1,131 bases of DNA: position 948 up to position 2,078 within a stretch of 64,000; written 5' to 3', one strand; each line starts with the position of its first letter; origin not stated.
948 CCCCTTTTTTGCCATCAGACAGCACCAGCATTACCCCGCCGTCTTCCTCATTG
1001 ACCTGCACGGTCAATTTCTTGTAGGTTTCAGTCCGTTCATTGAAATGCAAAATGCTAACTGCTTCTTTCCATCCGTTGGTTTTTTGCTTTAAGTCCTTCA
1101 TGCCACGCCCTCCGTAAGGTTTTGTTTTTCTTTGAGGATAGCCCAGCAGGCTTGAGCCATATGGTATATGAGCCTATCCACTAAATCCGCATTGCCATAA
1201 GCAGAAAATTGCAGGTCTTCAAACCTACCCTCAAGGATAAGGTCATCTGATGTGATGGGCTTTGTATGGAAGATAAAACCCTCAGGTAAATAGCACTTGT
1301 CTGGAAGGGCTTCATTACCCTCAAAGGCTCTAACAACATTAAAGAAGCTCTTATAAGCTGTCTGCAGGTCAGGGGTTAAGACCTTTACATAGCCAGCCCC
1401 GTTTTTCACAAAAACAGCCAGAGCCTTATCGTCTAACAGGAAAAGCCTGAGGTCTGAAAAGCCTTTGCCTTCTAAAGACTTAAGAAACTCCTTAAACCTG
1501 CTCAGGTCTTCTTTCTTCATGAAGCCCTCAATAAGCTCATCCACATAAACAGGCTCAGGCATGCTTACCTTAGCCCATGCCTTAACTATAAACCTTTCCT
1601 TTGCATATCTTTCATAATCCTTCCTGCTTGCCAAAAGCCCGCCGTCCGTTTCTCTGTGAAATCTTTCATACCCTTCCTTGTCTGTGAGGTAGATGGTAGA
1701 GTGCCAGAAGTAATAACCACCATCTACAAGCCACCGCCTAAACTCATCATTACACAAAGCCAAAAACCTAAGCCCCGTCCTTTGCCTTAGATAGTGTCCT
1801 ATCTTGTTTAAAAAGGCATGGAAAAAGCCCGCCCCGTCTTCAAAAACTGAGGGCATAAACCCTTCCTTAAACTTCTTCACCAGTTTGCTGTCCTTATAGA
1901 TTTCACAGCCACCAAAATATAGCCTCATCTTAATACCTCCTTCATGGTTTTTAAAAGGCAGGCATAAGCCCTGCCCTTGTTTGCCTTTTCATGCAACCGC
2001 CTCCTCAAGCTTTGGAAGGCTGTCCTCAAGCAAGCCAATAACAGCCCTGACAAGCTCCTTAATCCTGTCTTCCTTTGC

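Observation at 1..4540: Integrase-bearing element E1 inserted into a tRNA-Val(CAC) gene, of no family I recognise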

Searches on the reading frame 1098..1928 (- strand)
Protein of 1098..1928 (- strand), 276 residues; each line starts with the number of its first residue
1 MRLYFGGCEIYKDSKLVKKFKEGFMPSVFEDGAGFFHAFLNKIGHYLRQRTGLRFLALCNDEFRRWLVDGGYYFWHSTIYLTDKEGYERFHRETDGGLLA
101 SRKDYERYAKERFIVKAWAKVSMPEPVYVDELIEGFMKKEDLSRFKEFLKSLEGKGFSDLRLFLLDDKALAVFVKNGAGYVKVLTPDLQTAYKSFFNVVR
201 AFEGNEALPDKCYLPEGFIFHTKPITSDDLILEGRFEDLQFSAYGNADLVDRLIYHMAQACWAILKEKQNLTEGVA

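Call 4: search_protein_families(library=pfam, proteins=[window:1098-1928:-], max_evalue=0.1)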
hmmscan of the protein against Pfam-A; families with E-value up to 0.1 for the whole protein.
window:1098-1928:- (276 aa): 0 families

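Call 5: find_encoding_contigs(protein=window:1098-1928:-, flank=10000, max_places=6)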
Protein window:1098-1928:- (276 aa): 8 contigs read that carry it; 6 places shown.
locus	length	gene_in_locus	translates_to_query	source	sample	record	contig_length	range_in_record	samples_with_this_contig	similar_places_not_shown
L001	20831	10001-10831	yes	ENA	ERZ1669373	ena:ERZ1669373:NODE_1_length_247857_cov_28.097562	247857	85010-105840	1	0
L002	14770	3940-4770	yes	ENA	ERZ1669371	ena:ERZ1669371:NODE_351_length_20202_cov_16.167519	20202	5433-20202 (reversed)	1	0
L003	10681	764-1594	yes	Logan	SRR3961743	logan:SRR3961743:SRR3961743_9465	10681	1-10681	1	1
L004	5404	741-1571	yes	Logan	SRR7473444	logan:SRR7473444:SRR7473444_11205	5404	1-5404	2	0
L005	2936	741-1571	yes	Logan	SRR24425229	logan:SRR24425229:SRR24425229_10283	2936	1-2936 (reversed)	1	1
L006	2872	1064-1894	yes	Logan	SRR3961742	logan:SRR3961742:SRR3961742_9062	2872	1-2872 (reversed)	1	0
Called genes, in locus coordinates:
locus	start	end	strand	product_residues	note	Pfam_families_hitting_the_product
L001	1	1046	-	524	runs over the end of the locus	PF00575:S1, PF09883:DUF2110 (faint), PF23459:S1_RRP5 (faint), PF13509:S1_2 (faint), PF21543:CvfB_2nd (faint), PF00575:S1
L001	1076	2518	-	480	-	PF01139:RtcB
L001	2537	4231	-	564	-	PF27537:HoxH (weak), PF00374:NiFeSe_Hases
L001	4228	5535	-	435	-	PF13187:Fer4_9 (faint), PF12838:Fer4_7 (weak), PF13183:Fer4_8, PF13534:Fer4_17 (weak), PF02754:CCG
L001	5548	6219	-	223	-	-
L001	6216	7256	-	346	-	PF01058:Oxidored_q6, PF14720:NiFe_hyd_SSU_C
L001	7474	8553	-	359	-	PF14659:Phage_int_SAM_3 (faint), PF24624:Int_N (weak), PF00589:Phage_integrase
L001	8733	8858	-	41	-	-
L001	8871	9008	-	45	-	-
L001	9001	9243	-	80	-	-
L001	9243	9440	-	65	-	-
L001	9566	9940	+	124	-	-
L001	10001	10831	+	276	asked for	-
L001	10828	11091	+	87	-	-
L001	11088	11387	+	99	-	-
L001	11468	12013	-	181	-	-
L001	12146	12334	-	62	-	-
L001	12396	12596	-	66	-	PF10049:DUF2283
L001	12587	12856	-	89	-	-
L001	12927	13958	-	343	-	-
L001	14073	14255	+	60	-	PF12728:HTH_17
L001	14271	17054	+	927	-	PF12965:DUF3854, PF27228:MTBMA_p00010_2nd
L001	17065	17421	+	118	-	-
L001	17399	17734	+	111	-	-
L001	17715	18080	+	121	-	PF05866:RusA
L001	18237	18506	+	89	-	-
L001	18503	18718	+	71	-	PF10049:DUF2283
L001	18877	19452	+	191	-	-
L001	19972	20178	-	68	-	-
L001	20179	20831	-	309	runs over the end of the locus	PF00850:Hist_deacetyl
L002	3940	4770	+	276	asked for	-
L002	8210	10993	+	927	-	PF12965:DUF3854, PF27228:MTBMA_p00010_2nd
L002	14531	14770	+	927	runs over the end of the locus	PF12965:DUF3854, PF27228:MTBMA_p00010_2nd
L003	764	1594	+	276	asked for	-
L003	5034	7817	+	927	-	PF12965:DUF3854, PF27228:MTBMA_p00010_2nd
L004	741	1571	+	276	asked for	-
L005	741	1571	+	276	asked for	-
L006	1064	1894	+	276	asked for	-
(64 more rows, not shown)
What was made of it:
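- Closest known: Cyanobacterial CyRepA plasmids. Different: E1 Rep also carries the MTBMA_p00010_2nd domain annotated on the L001 gene product (call 5).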

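Call 15: search_protein_families(library=pfam, proteins=[L001:11088-11387:+, L001:12396-12596:-, L001:12587-12856:-, L001:12927-13961:-, L001:14073-14255:+, L001:14271-17054:+, L001:17065-17421:+, L001:17399-17734:+, L001:17715-18080:+, L001:18877-19452:+], max_evalue=0.05)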
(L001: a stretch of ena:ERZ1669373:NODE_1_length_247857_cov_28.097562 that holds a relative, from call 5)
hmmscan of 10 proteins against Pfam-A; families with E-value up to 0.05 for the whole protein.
L001:11088-11387:+ (99 aa): 0 families

L001:12396-12596:- (66 aa): 1 family
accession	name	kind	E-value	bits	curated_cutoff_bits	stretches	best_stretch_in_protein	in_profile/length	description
PF10049.14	DUF2283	-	9.8e-17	61.3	23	1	3-49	2-48/49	Protein of unknown function (DUF2283)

L001:12587-12856:- (89 aa): 1 family
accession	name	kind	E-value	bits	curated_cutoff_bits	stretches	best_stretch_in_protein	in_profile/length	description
PF14076.12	DUF4258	-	0.00017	22.2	25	1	24-76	14-69/71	Domain of unknown function (DUF4258)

L001:12927-13961:- (344 aa): 4 families
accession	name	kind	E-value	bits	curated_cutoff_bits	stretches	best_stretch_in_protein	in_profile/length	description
PF24122.1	Cas8b_C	-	0.02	15.2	27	1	238-332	62-159/228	Type I-B CRISPR Cas8b C-terminal domain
PF13912.12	zf-C2H2_6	-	0.023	15.1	25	0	226-239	2-15/27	C2H2-type zinc finger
PF23309.1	DUF7083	-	0.036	14.6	27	0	3-31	36-64/90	Domain of unknown function (DUF7083)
PF13624.11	SurA_N_3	-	0.037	14.3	27.2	0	259-321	55-121/162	SurA-like N-terminal domain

L001:14073-14255:+ (60 aa): 4 families
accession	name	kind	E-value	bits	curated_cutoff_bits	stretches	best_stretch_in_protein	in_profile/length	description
PF12728.13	HTH_17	-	1.1e-12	48.4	27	1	5-49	1-45/51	Helix-turn-helix domain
PF08281.18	Sigma70_r4_2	-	0.0019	18.3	25.7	1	6-29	27-50/54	Sigma-70, region 4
PF13384.12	HTH_23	-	0.036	14.3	24.6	0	6-28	18-40/50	Homeodomain-like domain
PF21531.3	Rv2175c_wHTH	-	0.041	14.3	27.1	0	5-42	15-52/57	DNA-binding protein Rv2175c, wHTH domain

L001:14271-17054:+ (927 aa): 4 families
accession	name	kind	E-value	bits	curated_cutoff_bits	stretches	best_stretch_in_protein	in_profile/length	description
PF12965.13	DUF3854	-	2.3e-22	79.7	23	1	167-280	5-124/130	Domain of unknown function (DUF3854)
PF13730.12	HTH_36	-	0.0008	19.6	25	1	689-715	29-55/55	Helix-turn-helix domain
PF07931.18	CPT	-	0.034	14.4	22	0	416-445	3-31/172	Chloramphenicol phosphotransferase-like protein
PF09713.15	A_thal_3526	-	0.039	14.7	27.8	0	325-355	15-44/53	Plant protein 1589 of unknown function (A_thal_3526)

L001:17065-17421:+ (118 aa): 0 families

L001:17399-17734:+ (111 aa): 0 families

L001:17715-18080:+ (121 aa): 1 family
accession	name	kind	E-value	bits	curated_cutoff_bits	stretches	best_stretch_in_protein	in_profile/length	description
PF05866.16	RusA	-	2.8e-14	54.2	22.8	1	12-115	4-123/124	Endodeoxyribonuclease RusA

L001:18877-19452:+ (191 aa): 0 families
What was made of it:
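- On DUF3854 (Toprim-like) Rep plasmid replicons: PF12965 E = 2.3e-22 (call 15).
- HTH_17 matches at E = 1e-12 and RusA at E = 3e-14; the DUF2283 and DUF4258 pairs are recognised (call 15). A small HTH_17/AlpA-type gene lies directly upstream of a Toprim primase-helicase gene, and RusA is a phage-typical resolvase (calls 5, 15). Rep, HTH_17 and the toxin-antitoxin-like genes are intact (call 15).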

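Call 16: search_protein_families(library=phrogs, proteins=[window:1098-1928:-, L001:12927-13961:-, L001:14271-17054:+, L001:17065-17421:+, L001:17399-17734:+, L001:18877-19452:+], max_evalue=0.01)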
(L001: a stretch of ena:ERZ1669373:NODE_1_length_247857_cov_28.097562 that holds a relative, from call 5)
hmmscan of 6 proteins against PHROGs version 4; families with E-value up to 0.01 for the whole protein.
window:1098-1928:- (276 aa): 0 families

L001:12927-13961:- (344 aa): 4 families
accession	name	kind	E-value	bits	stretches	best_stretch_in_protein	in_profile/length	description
phrog_13750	-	unknown function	2.9e-06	28.6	1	214-317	5-97/104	-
phrog_1271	-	DNA, RNA and nucleotide metabolism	7.5e-06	26.6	1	215-257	207-246/361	HNH endonuclease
phrog_15471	-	DNA, RNA and nucleotide metabolism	2.8e-05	25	1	214-261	92-139/183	HNH endonuclease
phrog_1333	-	unknown function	3.5e-05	25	1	211-276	86-150/166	-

L001:14271-17054:+ (927 aa): 3 families
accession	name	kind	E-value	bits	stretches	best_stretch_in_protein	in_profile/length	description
phrog_24043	-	unknown function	1e-09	38.9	1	390-552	249-420/471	-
phrog_849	-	DNA, RNA and nucleotide metabolism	0.00022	21.3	1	112-198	185-265/435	DNA primase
phrog_239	-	DNA, RNA and nucleotide metabolism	0.00053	20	0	114-239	147-261/801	DNA primase/helicase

L001:17065-17421:+ (118 aa): 0 families

L001:17399-17734:+ (111 aa): 0 families

L001:18877-19452:+ (191 aa): 0 families

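Call 17: find_related_loci(query=L001:14271-17054:+, collection=genome_contigs, flank=10000)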
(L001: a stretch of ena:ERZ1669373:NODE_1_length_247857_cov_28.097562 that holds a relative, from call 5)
Query L001:14271-17054:+ (927 aa) in genome_contigs; peptide patterns used: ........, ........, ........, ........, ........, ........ (x = any residue, [..] = any of these).
28 stretches matched a pattern, but none encodes a relative of the query by tblastn (E <= 1e-3).
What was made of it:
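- Tried and rejected: No relative of Rep was found in the GTDB species representatives (call 17).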

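Call 32: find_homologous_proteins(query=L001:14271-17054:+, max_evalue=0.001)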
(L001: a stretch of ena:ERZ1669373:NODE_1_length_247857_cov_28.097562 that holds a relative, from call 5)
Query L001:14271-17054:+ (927 aa): 77 proteins with E <= 0.001 among 8000 candidates.
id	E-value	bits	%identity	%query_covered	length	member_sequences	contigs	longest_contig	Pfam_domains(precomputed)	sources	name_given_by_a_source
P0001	0.0e+0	2085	100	100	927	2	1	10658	PF27228.1,PF12965.14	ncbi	-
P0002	1.9e-285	968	53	98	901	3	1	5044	PF27228.1,PF12965.14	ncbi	-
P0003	3.6e-281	954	56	83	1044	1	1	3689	PF27228.1,PF12965.14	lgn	-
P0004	1.6e-278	945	52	98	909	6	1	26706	PF12965.14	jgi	-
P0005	1.1e-269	916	51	97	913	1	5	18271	PF12965.14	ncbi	-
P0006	1.7e-254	865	49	98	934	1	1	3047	PF27228.1,PF12965.14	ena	-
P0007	2.7e-138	481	38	85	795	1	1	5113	PF27228.1,PF12965.14,PF13191.13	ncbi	-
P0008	3.5e-122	427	37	77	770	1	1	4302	PF27228.1,PF12965.14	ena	-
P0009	2.7e-108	382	35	76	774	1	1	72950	PF27228.1,PF12965.14,PF25213.2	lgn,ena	-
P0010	2.0e-107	379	35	78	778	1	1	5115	PF12965.14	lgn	-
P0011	8.3e-107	377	35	76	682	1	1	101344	PF27228.1,PF12965.14,PF13191.13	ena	-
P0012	3.4e-106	375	35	76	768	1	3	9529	PF27228.1,PF12965.14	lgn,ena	-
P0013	4.0e-106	374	35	74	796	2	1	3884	PF08279.19,PF27228.1,PF12965.14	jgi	-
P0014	1.1e-105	373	34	76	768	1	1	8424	PF27228.1,PF12965.14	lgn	-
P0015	5.5e-104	367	34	79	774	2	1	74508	PF27228.1,PF12965.14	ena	-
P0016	1.1e-103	366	34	76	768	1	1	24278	PF27228.1,PF12965.14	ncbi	-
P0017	2.4e-103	365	34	76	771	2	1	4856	PF27228.1,PF12965.14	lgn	-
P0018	8.9e-103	363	35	78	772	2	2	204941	PF27228.1,PF12965.14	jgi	-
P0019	5.9e-101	357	34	76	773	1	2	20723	PF27228.1,PF12965.14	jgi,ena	-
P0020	2.0e-99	352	34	76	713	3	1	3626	PF27228.1,PF12965.14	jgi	-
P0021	3.7e-99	351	34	76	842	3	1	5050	PF27228.1,PF12965.14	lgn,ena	-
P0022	1.2e-97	346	34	77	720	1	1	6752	PF27228.1,PF12965.14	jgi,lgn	-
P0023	1.2e-94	336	34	76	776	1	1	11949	PF12965.14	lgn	-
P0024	5.8e-88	314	31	76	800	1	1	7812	PF27228.1,PF12965.14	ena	-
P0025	8.9e-85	304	32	76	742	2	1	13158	PF12965.14,PF13191.13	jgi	-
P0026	1.3e-65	240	42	35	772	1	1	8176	PF12965.14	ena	-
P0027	8.5e-63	231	42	34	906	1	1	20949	PF12965.14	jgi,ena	-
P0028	4.7e-61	225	40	36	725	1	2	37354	PF19263.6,PF05272.18,PF12965.14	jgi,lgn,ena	-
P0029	1.6e-60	223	45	33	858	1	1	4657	PF06048.18,PF12965.14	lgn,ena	-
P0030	6.3e-60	222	44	33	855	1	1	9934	PF06048.18,PF12965.14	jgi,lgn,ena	-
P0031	9.1e-60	221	40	35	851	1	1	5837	PF12965.14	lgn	-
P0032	1.0e-59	221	42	33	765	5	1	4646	PF12965.14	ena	-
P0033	6.6e-59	218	41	35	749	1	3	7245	PF12307.14,PF12965.14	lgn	-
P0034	2.5e-58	216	43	32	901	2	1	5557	PF06048.18,PF12965.14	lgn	-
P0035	3.5e-57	212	40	34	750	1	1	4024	PF12307.14,PF12965.14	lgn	-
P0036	1.3e-56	210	41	33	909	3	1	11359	PF12965.14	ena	-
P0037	5.5e-56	208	45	25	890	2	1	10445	PF03796.22,PF12965.14,PF13481.13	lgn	-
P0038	1.8e-55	207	42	30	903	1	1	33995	PF06048.18,PF12965.14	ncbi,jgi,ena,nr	ncbi:MAG TPA: DUF3854 domain-containing protein [Syntrophorhabdaceae bacterium]|nr:DUF3854 domain-co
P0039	1.1e-53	201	47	25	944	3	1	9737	PF06048.18,PF12965.14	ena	-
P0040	3.7e-51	192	39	31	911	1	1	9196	PF12965.14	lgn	-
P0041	3.0e-50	190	41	31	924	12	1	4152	PF06048.18,PF12965.14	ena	-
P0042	1.5e-49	187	38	34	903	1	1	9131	PF12965.14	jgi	jgi:hypothetical protein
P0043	6.3e-48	182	39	34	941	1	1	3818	PF12965.14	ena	-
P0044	2.6e-46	176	36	36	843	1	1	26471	PF12965.14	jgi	jgi:hypothetical protein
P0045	8.3e-43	165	41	24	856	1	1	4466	PF06048.18,PF18662.8,PF12965.14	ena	-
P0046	1.1e-37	148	36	32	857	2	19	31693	PF06048.18,PF12965.14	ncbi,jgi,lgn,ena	jgi:uncharacterized protein (DUF927 family)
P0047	9.3e-37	145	26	82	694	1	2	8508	PF27228.1,PF12965.14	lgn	-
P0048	2.3e-33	134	27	85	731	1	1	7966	PF27228.1,PF12965.14,PF20720.4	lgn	-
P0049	6.5e-27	112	32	31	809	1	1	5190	PF12965.14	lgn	-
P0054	1.2e-15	75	33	25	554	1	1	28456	PF12965.14,PF13481.13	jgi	jgi:AAA domain/Domain of unknown function (DUF3854)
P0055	5.4e-14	70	32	25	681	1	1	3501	PF12965.14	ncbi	-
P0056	6.7e-13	66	46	13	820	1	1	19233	PF12965.14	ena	-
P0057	1.4e-12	65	40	13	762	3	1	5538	PF12965.14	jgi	-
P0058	1.6e-12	65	25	41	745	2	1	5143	PF12307.14,PF12965.14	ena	-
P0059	2.8e-12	64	30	27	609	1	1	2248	PF12965.14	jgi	jgi:hypothetical protein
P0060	3.0e-12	64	42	14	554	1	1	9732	PF12965.14,PF13481.13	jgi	jgi:hypothetical protein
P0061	4.3e-12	63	41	14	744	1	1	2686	PF12965.14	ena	-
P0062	2.7e-11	61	39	15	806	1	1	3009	PF12965.14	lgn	-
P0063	3.1e-11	60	35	19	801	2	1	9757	PF12965.14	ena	-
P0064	9.6e-11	59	36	20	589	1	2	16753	PF12965.14,PF13481.13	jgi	jgi:hypothetical protein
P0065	2.3e-10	58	36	14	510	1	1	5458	PF12965.14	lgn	-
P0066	3.6e-10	57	35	18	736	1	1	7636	PF12965.14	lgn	-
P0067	7.2e-10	56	44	13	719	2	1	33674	PF06048.18,PF12965.14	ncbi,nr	ncbi:MAG: DUF927 domain-containing protein [Nitrospiraceae bacterium]|nr:DUF927 domain-containing pr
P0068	1.3e-9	55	35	15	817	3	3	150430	PF12965.14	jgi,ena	-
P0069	4.7e-9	53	39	15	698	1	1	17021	PF19263.6,PF12965.14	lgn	-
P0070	3.3e-8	50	38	13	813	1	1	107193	PF12965.14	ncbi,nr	ncbi:MAG: DUF3854 domain-containing protein [Mycobacterium sp.]|nr:DUF3854 domain-containing protein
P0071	9.2e-8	49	33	15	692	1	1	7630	PF12965.14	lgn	-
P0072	1.1e-7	49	31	25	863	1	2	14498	PF13148.12,PF12965.14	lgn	-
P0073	1.2e-7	49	36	15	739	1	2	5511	PF12965.14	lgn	-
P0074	1.3e-7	48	33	19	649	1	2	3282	PF12840.14,PF13412.13,PF12965.14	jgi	jgi:hypothetical protein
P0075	3.3e-6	44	36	14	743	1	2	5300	PF12965.14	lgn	-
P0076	1.9e-4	38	34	16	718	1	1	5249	PF19263.6,PF05272.18,PF12965.14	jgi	jgi:hypothetical protein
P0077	4.0e-4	37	36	14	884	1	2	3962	PF12965.14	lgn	-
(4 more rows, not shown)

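Call 33: find_encoding_contigs(protein=P0001, flank=10000, max_places=8)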
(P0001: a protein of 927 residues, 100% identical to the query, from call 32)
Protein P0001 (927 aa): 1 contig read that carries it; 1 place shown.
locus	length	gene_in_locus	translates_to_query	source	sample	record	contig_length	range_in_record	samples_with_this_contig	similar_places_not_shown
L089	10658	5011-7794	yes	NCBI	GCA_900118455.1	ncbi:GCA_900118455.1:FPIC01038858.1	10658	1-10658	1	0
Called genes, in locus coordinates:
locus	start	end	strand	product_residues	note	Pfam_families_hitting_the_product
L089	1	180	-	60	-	?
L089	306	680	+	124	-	-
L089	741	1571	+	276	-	-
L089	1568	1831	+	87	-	-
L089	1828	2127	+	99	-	-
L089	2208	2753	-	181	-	-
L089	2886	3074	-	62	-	-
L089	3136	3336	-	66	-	PF10049:DUF2283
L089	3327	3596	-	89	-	-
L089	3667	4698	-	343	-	-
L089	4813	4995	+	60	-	PF12728:HTH_17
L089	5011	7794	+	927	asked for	PF12965:DUF3854, PF27228:MTBMA_p00010_2nd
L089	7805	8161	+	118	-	-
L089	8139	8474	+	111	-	-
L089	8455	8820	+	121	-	PF05866:RusA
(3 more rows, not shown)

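Call 34: find_encoding_contigs(protein=P0005, flank=10000, max_places=5)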
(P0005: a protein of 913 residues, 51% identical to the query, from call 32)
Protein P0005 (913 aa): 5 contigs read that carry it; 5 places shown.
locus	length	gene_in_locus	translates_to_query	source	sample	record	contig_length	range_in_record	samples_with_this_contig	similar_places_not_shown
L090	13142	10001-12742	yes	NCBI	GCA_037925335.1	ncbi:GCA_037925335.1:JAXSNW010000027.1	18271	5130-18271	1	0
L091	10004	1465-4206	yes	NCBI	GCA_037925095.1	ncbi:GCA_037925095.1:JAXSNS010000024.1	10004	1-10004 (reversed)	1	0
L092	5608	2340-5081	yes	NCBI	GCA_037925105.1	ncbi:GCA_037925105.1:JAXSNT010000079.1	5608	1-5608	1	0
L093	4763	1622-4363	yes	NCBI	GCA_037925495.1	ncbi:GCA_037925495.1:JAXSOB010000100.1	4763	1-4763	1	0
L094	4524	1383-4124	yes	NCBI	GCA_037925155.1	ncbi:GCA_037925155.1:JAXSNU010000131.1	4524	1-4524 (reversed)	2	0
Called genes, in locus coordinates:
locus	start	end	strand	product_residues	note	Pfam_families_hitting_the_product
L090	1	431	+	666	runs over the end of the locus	PF00474:SSF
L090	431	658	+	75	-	PF02325:CCB3_YggT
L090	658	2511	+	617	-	PF00027:cNMP_binding, PF00571:CBS (weak), PF03445:DUF294, PF10335:DUF294_C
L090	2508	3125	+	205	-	PF00929:RNase_T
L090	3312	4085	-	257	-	PF24624:Int_N (faint), PF00589:Phage_integrase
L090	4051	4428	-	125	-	-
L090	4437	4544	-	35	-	-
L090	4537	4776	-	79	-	-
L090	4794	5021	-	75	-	PF10049:DUF2283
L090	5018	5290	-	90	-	PF14076:DUF4258 (weak)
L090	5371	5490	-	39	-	-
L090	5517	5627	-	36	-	-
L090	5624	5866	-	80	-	-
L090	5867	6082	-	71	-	-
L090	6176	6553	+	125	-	-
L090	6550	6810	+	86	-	-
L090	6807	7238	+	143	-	-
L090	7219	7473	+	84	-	-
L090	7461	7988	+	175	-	-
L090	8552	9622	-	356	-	-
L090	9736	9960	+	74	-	PF12728:HTH_17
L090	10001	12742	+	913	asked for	PF12965:DUF3854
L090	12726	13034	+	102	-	-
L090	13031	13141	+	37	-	?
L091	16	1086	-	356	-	-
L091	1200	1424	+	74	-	PF12728:HTH_17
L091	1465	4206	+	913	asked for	PF12965:DUF3854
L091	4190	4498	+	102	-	-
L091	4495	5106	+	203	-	-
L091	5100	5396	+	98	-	PF24608:PDDEXK_15 (faint)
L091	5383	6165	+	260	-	PF01555:N6_N4_Mtase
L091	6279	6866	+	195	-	-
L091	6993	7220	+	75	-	PF19807:DUF6290, PF01402:RHH_1 (weak)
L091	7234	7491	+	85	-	PF05016:ParE_toxin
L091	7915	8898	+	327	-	PF00490:ALAD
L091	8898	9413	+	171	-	PF05685:Uma2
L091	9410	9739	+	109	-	-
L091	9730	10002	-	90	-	?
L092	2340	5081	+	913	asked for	PF12965:DUF3854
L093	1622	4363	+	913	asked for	PF12965:DUF3854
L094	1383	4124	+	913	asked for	PF12965:DUF3854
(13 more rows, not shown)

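Call 41: find_encoding_contigs(protein=P0004, flank=10000, max_places=3)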
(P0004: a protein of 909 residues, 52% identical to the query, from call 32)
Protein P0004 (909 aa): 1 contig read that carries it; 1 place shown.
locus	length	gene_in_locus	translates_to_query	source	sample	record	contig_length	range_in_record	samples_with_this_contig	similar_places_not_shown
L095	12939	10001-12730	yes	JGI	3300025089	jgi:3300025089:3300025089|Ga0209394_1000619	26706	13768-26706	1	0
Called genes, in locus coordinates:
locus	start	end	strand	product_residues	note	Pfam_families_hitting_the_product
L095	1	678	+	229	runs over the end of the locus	PF18643:RE_BsaWI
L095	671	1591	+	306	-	PF01379:Porphobil_deam, PF03900:Porphobil_deamC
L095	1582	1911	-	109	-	-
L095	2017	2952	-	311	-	PF07282:Cas12f1-like_TNB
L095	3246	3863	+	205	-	PF00929:RNase_T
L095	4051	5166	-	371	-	PF12834:Phage_int_SAM_2 (weak), PF14659:Phage_int_SAM_3 (faint), PF24624:Int_N, PF00589:Phage_integrase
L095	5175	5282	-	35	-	-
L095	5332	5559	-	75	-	PF10049:DUF2283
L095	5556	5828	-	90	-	PF14076:DUF4258 (weak)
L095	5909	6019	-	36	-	-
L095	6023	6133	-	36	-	-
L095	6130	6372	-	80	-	-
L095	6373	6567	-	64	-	PF07878:RHH_5 (weak)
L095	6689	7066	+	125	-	-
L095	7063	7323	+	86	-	-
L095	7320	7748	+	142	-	-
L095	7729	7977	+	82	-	-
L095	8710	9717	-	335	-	-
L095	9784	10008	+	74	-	PF12728:HTH_17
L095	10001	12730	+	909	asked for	PF12965:DUF3854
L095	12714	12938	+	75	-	?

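Call 42: find_encoding_contigs(protein=P0018, flank=10000, max_places=2)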
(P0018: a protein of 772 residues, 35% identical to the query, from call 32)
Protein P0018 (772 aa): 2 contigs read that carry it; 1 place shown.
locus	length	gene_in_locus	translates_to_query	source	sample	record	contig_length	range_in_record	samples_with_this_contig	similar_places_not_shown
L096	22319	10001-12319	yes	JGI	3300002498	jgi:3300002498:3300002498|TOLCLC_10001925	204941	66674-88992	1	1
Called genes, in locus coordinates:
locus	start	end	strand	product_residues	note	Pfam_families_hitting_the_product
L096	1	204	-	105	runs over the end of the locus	-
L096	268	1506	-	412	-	PF00069:Pkinase, PF07714:PK_Tyr_Ser-Thr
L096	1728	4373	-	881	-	PF04851:ResIII, PF00270:DEAD (faint)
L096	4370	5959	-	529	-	PF01555:N6_N4_Mtase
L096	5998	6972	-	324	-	PF14088:DUF4268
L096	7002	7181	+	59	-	-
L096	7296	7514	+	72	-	-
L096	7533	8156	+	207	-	-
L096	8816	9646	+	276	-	-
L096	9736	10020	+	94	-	PF18903:DUF5659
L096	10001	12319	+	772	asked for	PF12965:DUF3854, PF27228:MTBMA_p00010_2nd (weak)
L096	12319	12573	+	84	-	-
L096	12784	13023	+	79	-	-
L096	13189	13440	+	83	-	PF13560:HTH_31 (weak), PF01381:HTH_3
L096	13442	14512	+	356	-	PF00589:Phage_integrase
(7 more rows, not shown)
